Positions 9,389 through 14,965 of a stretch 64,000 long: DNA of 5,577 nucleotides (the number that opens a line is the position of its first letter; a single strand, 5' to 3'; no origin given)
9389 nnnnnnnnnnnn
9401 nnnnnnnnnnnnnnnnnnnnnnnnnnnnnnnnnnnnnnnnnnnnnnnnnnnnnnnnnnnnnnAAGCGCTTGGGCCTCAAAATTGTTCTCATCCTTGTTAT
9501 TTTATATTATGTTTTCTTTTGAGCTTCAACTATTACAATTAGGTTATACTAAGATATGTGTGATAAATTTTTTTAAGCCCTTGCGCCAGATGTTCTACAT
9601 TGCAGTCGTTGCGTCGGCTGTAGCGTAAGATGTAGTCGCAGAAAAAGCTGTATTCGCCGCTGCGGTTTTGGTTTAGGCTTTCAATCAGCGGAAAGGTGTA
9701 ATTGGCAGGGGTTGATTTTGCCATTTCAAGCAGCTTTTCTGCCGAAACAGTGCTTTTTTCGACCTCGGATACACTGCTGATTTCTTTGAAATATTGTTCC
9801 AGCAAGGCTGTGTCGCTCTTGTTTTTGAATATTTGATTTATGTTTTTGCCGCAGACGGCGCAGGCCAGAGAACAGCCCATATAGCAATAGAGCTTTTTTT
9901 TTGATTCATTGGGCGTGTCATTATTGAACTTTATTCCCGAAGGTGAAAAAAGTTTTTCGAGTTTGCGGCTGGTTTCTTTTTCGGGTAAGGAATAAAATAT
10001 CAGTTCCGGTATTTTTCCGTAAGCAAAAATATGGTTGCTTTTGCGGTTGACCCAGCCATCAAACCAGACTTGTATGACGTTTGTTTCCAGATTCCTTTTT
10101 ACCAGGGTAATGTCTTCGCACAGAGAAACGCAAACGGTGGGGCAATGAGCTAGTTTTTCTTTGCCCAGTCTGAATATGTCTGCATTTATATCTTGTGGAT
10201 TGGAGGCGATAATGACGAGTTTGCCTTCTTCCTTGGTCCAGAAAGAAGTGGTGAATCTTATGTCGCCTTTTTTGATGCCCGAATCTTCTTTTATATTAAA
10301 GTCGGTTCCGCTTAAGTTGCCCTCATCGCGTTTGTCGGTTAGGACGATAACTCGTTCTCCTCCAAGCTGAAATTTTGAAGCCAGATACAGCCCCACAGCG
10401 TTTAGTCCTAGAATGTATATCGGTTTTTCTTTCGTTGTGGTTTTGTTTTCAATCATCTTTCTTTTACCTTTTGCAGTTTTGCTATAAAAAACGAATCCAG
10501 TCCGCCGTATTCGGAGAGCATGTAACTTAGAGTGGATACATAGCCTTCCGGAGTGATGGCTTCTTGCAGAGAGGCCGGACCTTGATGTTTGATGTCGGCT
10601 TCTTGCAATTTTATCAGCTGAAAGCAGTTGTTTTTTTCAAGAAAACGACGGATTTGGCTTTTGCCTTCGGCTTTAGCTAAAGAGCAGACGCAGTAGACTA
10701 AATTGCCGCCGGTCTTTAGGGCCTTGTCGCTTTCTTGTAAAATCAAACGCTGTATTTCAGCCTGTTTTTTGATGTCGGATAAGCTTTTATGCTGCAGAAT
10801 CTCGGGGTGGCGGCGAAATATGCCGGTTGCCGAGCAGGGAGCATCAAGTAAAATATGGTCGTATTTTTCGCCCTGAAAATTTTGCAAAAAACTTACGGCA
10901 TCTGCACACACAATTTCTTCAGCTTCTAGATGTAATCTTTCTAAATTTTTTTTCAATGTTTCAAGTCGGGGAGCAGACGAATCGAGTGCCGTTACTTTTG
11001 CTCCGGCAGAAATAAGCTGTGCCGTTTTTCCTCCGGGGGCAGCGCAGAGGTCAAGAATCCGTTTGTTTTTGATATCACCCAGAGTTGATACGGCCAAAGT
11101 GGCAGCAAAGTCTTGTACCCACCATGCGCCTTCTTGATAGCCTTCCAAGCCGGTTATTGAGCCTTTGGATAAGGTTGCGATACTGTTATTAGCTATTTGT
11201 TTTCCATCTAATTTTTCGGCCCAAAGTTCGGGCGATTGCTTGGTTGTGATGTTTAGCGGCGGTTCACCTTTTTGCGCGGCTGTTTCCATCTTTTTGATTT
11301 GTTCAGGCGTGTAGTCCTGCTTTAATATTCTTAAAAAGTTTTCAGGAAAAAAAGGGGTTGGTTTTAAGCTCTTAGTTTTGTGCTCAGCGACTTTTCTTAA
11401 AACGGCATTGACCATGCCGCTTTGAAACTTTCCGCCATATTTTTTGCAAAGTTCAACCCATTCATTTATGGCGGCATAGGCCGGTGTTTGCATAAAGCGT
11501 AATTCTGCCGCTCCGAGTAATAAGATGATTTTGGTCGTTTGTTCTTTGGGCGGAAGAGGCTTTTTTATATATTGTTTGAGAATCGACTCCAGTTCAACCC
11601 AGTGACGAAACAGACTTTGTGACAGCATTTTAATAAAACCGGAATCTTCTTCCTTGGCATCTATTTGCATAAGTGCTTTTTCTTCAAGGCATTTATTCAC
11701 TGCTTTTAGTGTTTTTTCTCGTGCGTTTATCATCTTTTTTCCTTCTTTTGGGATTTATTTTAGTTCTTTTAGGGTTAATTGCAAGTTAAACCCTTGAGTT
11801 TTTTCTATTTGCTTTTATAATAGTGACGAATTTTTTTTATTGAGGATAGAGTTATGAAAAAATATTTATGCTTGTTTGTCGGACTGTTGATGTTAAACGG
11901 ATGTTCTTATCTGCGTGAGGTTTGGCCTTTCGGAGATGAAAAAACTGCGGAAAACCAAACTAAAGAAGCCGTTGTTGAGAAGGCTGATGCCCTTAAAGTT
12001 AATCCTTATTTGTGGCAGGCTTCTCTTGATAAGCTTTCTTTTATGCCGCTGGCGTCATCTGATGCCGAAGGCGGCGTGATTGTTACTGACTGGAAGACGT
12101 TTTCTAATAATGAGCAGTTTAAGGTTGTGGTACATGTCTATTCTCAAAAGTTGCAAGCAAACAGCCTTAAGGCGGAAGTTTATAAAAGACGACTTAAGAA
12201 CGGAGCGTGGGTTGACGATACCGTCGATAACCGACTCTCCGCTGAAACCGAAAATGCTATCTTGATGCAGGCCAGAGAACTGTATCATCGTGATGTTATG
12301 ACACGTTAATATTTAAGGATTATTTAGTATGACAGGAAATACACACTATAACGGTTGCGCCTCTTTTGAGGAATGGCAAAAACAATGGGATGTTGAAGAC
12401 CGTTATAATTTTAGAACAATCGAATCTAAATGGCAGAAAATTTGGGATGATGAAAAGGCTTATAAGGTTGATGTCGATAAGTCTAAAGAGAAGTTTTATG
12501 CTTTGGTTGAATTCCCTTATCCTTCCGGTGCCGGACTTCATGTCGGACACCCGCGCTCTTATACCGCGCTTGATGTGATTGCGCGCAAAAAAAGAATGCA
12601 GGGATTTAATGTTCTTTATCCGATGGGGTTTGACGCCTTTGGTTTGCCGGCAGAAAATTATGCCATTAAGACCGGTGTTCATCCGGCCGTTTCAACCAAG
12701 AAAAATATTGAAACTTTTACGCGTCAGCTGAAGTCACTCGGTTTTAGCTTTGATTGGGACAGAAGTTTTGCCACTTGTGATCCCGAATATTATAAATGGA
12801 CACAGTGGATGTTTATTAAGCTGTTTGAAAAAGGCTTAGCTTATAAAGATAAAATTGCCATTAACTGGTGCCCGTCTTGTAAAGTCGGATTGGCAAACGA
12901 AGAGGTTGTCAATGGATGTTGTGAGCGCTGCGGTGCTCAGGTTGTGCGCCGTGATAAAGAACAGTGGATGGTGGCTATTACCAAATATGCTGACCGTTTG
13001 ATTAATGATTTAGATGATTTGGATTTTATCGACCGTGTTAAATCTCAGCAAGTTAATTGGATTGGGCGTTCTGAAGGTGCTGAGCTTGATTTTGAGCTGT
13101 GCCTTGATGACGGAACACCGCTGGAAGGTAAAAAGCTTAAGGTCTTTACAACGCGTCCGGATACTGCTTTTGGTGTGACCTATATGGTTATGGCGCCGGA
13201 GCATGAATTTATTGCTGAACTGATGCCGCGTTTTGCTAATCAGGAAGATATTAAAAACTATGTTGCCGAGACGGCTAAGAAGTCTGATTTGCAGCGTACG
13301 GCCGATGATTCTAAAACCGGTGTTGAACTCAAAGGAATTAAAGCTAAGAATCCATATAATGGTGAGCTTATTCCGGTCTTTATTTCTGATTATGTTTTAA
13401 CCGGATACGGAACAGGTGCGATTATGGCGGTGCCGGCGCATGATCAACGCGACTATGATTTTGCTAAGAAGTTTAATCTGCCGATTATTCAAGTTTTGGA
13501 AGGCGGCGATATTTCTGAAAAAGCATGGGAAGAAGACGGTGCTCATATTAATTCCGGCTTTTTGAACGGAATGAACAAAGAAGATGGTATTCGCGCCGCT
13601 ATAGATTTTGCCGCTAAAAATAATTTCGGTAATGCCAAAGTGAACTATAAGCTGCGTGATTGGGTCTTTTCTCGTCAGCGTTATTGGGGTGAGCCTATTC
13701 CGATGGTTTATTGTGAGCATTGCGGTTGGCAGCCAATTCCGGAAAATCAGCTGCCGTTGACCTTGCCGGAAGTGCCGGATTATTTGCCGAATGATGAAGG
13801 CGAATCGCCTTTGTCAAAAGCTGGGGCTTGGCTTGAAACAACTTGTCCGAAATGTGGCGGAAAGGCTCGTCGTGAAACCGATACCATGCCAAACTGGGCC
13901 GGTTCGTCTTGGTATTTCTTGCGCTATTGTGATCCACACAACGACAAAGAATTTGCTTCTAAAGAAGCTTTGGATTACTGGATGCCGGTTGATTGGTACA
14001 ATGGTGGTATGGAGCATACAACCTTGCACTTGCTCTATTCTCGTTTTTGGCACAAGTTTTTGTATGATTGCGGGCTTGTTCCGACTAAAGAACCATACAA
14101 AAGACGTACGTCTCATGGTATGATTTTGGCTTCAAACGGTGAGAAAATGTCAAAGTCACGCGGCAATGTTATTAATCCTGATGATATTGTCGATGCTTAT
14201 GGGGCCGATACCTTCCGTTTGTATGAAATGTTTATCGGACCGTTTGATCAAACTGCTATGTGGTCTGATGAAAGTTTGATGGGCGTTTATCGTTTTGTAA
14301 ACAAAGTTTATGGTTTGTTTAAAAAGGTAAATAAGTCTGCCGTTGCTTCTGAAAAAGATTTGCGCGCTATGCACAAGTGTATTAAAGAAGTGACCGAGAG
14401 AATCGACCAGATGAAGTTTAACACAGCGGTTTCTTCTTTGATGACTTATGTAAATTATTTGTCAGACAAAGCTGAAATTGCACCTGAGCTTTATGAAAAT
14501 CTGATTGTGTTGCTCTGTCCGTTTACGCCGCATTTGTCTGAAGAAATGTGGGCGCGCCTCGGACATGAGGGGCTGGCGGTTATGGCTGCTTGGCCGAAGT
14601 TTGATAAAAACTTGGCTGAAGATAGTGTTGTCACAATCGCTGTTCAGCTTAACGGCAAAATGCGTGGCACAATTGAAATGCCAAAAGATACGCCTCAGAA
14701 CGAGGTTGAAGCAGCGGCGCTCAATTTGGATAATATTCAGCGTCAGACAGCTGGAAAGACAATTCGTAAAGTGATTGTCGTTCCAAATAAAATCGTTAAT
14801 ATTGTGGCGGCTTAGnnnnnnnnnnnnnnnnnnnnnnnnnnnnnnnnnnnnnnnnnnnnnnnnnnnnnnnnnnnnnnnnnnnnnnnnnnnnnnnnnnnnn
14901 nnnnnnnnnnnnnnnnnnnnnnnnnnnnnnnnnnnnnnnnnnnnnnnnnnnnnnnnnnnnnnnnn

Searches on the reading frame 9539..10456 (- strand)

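Call 65: search_protein_families(library=pfam, max_evalue=0.00001, proteins=[window:9539-10456:-])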
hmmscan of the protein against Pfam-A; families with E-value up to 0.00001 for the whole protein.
window:9539-10456:- (305 aa): 1 family
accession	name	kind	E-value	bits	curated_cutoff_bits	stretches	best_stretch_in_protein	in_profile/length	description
PF08546.17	ApbA_C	-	3.4e-06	27.9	22.7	1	187-288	8-112/125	Ketopantoate reductase PanE/ApbA C terminal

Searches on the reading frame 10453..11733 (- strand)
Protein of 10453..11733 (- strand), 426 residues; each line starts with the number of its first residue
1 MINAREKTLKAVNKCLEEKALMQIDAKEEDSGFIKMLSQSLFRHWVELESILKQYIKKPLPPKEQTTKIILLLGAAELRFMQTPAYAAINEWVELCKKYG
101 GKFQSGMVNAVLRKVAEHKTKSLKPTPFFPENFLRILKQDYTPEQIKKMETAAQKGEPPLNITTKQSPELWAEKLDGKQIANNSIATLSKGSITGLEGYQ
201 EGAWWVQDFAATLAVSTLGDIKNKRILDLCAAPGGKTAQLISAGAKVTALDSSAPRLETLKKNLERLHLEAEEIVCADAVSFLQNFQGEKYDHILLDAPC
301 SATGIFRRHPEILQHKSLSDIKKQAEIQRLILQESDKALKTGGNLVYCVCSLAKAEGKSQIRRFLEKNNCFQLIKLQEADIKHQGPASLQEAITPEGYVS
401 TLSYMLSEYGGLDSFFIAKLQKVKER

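Call 65: search_protein_families(library=pfam, max_evalue=0.00001, proteins=[window:10453-11733:-])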
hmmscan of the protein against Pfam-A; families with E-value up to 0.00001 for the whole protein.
window:10453-11733:- (426 aa): 6 families
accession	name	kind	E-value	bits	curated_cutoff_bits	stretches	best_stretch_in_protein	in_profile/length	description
PF01189.24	Methyltr_RsmB-F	-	4.5e-46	157.5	27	1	221-421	7-199/199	16S rRNA methyltransferase RsmB/F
PF01029.23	NusB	-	5.8e-24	85.4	23.1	1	7-116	6-132/133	NusB family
PF03602.21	Cons_hypoth95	-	7.6e-08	32.7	24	1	220-318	39-142/182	Conserved hypothetical protein 95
PF13847.12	Methyltransf_31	-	3.6e-07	30.4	27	1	222-365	3-126/145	Methyltransferase domain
PF13649.12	Methyltransf_25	-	6.9e-07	30.3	27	0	226-296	1-70/97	Methyltransferase domain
PF01728.25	FtsJ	-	9.9e-06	26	24.1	0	222-380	21-165/181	FtsJ-like methyltransferase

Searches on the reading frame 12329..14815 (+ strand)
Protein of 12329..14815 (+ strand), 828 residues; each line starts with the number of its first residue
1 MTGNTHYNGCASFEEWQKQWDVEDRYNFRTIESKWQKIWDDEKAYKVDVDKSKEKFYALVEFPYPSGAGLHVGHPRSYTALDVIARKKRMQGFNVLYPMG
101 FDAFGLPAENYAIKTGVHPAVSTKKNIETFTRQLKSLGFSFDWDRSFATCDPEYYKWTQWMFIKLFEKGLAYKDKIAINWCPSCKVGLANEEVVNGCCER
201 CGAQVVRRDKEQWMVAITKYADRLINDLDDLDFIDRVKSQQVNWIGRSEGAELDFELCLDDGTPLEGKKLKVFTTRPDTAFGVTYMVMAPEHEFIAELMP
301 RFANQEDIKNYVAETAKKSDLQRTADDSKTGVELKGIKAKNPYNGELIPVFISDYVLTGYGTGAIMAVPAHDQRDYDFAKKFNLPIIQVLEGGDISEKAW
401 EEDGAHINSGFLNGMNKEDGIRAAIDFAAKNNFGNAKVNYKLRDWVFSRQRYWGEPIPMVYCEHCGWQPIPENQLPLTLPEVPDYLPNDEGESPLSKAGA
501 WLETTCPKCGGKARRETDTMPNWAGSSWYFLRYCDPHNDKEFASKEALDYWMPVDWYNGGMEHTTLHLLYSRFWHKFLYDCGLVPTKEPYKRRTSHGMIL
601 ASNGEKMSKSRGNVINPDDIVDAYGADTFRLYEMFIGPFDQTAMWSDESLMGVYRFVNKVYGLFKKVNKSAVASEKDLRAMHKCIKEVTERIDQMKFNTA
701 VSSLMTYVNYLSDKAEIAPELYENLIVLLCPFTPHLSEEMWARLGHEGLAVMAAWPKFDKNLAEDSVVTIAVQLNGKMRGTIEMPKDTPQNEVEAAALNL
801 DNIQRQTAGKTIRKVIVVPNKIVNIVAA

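Call 65: search_protein_families(library=pfam, max_evalue=0.00001, proteins=[window:12329-14815:+])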
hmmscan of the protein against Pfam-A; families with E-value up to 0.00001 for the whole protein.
window:12329-14815:+ (828 aa): 5 families
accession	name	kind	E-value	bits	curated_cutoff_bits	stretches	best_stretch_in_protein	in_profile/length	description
PF13603.12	tRNA-synt_1_2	-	3.1e-56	190.2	25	1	243-426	2-182/185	Leucyl-tRNA synthetase, editing domain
PF00133.28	tRNA-synt_1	-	1e-51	176.5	22.7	2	34-241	1-220/414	tRNA synthetases class I (I, L, M and V)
PF09334.17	tRNA-synt_1g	-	3.4e-29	102.2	20.1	2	62-210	7-151/391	tRNA synthetases class I (M)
PF08264.19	Anticodon_1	-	2.5e-20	73.3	25.1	1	678-790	5-144/148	Anticodon-binding domain of tRNA ligase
PF01406.26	tRNA-synt_1e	-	6.7e-06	26.1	27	0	596-632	243-279/301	tRNA synthetases class I (C) catalytic domain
